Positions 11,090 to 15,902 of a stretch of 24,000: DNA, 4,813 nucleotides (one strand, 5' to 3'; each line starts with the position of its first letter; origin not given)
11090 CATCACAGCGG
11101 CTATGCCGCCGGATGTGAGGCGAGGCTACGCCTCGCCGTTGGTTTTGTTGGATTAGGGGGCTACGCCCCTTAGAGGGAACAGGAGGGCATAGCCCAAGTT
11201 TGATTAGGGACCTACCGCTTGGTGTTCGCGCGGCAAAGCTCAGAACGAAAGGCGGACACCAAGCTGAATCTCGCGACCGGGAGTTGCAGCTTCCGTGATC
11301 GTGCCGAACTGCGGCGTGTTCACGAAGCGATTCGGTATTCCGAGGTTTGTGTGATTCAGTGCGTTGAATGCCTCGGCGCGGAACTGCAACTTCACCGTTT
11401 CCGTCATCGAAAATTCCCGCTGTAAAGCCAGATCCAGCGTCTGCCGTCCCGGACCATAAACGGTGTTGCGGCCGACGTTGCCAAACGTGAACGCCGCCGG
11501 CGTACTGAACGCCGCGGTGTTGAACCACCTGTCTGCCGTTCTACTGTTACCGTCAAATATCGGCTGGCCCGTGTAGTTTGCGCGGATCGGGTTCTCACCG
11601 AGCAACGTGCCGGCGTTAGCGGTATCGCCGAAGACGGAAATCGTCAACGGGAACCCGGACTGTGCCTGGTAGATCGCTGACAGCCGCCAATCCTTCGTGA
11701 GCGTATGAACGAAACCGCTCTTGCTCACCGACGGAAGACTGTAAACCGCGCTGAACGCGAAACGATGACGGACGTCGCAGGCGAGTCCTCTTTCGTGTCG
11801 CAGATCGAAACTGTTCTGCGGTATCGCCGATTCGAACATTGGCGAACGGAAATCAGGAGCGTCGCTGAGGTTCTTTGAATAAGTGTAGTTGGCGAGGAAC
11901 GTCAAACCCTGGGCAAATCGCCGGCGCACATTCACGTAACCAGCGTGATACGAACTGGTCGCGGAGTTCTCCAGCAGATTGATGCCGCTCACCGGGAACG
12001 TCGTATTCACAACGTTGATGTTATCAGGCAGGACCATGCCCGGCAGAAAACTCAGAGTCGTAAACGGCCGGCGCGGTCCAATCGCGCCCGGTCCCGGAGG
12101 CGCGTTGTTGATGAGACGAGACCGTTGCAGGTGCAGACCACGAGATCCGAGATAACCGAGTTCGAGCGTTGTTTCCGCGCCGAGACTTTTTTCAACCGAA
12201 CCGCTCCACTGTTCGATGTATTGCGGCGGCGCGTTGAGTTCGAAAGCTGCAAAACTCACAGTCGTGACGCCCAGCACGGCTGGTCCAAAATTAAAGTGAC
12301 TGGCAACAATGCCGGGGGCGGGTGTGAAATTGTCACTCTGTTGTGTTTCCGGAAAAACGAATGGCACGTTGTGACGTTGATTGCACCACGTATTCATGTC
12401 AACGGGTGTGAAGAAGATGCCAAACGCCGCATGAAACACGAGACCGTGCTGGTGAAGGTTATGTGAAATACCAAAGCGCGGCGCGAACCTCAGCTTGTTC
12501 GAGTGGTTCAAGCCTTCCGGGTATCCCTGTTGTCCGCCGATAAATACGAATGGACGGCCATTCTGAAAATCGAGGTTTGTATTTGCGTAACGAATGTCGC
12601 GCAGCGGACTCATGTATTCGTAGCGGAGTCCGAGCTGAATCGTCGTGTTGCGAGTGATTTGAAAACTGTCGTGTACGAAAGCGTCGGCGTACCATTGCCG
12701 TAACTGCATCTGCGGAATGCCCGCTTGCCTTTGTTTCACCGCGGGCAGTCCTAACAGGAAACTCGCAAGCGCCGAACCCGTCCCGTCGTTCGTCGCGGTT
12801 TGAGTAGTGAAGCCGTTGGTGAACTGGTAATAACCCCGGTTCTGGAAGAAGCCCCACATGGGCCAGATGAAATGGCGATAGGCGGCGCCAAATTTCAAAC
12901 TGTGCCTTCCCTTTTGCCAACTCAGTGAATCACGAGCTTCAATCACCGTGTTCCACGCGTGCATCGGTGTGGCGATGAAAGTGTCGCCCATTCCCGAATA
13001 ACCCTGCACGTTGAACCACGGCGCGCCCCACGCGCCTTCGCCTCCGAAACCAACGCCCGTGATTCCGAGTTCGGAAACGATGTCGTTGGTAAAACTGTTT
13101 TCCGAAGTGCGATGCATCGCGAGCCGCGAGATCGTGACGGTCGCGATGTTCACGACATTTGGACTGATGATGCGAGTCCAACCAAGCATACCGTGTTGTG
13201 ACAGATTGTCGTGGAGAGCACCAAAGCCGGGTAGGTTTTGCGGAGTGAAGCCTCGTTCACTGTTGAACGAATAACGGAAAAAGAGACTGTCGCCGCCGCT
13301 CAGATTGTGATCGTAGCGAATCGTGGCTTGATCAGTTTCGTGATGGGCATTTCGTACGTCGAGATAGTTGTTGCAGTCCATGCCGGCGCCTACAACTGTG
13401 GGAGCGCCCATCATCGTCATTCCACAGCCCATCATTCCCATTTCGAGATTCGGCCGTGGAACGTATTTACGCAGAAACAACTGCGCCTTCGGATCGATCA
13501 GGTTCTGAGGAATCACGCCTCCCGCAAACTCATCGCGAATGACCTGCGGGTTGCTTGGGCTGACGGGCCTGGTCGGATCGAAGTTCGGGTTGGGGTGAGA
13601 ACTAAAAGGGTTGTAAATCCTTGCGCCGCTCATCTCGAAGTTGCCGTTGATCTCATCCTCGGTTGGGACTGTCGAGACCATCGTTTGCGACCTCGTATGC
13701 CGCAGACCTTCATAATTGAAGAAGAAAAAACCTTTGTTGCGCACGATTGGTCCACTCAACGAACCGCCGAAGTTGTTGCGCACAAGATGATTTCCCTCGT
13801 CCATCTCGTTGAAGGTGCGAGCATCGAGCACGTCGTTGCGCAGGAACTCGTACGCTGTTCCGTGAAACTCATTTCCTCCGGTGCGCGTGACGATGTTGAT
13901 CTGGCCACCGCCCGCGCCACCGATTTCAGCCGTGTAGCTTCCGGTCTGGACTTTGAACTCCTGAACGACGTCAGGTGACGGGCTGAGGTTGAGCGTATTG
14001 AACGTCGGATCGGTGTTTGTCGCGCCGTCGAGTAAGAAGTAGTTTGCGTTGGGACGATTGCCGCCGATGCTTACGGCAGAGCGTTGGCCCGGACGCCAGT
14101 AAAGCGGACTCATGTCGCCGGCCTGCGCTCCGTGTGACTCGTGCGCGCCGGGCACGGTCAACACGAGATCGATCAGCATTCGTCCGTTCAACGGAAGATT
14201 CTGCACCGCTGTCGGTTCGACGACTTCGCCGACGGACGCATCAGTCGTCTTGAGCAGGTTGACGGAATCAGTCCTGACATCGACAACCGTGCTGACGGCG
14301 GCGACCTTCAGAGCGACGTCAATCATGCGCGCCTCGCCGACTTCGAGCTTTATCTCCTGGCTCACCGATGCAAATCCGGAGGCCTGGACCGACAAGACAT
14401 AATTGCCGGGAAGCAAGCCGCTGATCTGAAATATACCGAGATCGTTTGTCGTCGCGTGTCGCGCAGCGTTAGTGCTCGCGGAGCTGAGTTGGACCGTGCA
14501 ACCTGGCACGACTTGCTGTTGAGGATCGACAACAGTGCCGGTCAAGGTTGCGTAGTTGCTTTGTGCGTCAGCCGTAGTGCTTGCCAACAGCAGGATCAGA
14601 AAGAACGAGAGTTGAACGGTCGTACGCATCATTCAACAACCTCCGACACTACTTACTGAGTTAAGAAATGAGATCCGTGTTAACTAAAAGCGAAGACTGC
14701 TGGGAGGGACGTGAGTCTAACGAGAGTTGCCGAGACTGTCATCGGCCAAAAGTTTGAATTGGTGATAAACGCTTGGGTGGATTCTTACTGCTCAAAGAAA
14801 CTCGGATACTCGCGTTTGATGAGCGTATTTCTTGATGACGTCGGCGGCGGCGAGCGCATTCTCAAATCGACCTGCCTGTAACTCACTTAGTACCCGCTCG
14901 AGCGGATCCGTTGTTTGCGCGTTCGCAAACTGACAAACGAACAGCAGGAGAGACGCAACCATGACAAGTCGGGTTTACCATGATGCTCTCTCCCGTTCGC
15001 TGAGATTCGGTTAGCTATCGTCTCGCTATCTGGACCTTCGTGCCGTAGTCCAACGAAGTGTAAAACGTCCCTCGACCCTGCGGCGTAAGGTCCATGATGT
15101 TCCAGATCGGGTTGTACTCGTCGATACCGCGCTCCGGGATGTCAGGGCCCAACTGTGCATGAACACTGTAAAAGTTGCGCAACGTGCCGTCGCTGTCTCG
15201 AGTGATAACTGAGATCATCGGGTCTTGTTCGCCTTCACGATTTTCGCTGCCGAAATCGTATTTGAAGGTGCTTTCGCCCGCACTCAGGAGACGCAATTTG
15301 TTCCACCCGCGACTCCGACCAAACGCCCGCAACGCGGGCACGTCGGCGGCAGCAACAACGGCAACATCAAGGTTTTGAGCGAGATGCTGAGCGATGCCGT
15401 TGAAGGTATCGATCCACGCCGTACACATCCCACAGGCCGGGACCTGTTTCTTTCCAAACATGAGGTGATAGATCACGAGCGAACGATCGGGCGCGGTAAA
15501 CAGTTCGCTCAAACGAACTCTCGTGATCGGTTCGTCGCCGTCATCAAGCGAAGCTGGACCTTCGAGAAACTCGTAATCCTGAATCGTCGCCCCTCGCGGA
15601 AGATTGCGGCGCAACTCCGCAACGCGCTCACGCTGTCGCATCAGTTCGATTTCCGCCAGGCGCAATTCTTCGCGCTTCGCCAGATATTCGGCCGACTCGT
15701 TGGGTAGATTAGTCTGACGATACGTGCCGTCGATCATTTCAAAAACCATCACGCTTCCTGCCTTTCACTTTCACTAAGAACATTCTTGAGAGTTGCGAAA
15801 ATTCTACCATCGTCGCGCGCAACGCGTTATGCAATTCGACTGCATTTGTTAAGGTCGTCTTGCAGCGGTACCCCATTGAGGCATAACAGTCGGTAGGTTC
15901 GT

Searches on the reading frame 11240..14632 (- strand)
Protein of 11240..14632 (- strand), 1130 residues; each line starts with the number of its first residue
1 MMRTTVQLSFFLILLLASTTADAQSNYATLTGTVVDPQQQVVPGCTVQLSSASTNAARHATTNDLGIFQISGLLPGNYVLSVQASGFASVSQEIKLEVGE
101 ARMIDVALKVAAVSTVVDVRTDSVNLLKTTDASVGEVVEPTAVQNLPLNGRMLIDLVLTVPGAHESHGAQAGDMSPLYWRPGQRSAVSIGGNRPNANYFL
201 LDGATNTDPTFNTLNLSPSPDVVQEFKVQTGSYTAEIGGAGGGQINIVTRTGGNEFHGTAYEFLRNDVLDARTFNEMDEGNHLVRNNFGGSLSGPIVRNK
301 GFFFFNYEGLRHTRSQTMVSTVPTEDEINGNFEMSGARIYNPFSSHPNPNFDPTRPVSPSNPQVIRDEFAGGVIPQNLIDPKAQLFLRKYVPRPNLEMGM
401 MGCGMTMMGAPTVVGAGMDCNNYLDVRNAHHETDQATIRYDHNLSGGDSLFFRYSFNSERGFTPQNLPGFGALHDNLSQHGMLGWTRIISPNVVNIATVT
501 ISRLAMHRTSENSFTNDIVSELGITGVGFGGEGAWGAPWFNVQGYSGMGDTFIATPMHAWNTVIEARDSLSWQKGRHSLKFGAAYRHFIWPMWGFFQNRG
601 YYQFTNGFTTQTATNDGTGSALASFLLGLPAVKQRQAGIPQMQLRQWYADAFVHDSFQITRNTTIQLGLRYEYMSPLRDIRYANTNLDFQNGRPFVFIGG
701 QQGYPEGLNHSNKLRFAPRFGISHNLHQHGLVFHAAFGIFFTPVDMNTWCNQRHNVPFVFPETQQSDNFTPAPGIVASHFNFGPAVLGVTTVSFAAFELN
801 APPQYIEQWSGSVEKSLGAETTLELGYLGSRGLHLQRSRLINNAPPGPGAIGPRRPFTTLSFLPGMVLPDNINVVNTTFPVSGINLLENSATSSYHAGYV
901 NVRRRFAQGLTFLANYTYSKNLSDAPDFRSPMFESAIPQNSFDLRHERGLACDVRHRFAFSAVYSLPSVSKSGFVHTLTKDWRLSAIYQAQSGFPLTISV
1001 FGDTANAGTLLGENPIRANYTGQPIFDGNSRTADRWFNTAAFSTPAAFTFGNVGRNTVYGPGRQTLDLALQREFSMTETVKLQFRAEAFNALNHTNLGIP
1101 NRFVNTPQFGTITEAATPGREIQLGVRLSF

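Call 58: search_protein_families(library=pfam, proteins=[window:11240-14632:-], max_evalue=0.001)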
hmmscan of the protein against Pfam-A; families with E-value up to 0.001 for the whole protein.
window:11240-14632:- (1130 aa): 4 families
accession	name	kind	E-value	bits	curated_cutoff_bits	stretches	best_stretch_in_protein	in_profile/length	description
PF25183.1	OMP_b-brl_4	-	3.7e-217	724.1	30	1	248-1123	1-838/838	Outer membrane beta barrel domain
PF13620.12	CarboxypepD_reg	-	8e-20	71.4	32.3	1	29-109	1-82/82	Carboxypeptidase regulatory-like domain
PF13715.12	CarbopepD_reg_2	-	1.2e-08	35.3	32.2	1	30-113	1-81/88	CarboxypepD_reg-like domain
PF17210.9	SdrD_B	-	0.00019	22.1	29.7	1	36-92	18-74/112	SdrD B-like domain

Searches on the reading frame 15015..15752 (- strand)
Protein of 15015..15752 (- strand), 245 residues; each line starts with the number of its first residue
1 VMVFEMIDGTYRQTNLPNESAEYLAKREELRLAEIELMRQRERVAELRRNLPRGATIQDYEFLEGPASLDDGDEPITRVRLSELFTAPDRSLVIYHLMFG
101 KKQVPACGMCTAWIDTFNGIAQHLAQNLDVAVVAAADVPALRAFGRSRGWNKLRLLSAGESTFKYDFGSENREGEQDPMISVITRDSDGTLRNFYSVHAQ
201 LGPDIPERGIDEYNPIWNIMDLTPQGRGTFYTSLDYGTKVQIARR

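Call 58: search_protein_families(library=pfam, proteins=[window:15015-15752:-], max_evalue=0.001)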
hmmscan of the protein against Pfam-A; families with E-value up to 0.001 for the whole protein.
window:15015-15752:- (245 aa): 1 family
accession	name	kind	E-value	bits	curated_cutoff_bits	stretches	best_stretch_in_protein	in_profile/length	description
PF05988.18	DUF899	-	2.1e-38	132.6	27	1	18-229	7-210/224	Bacterial protein of unknown function (DUF899)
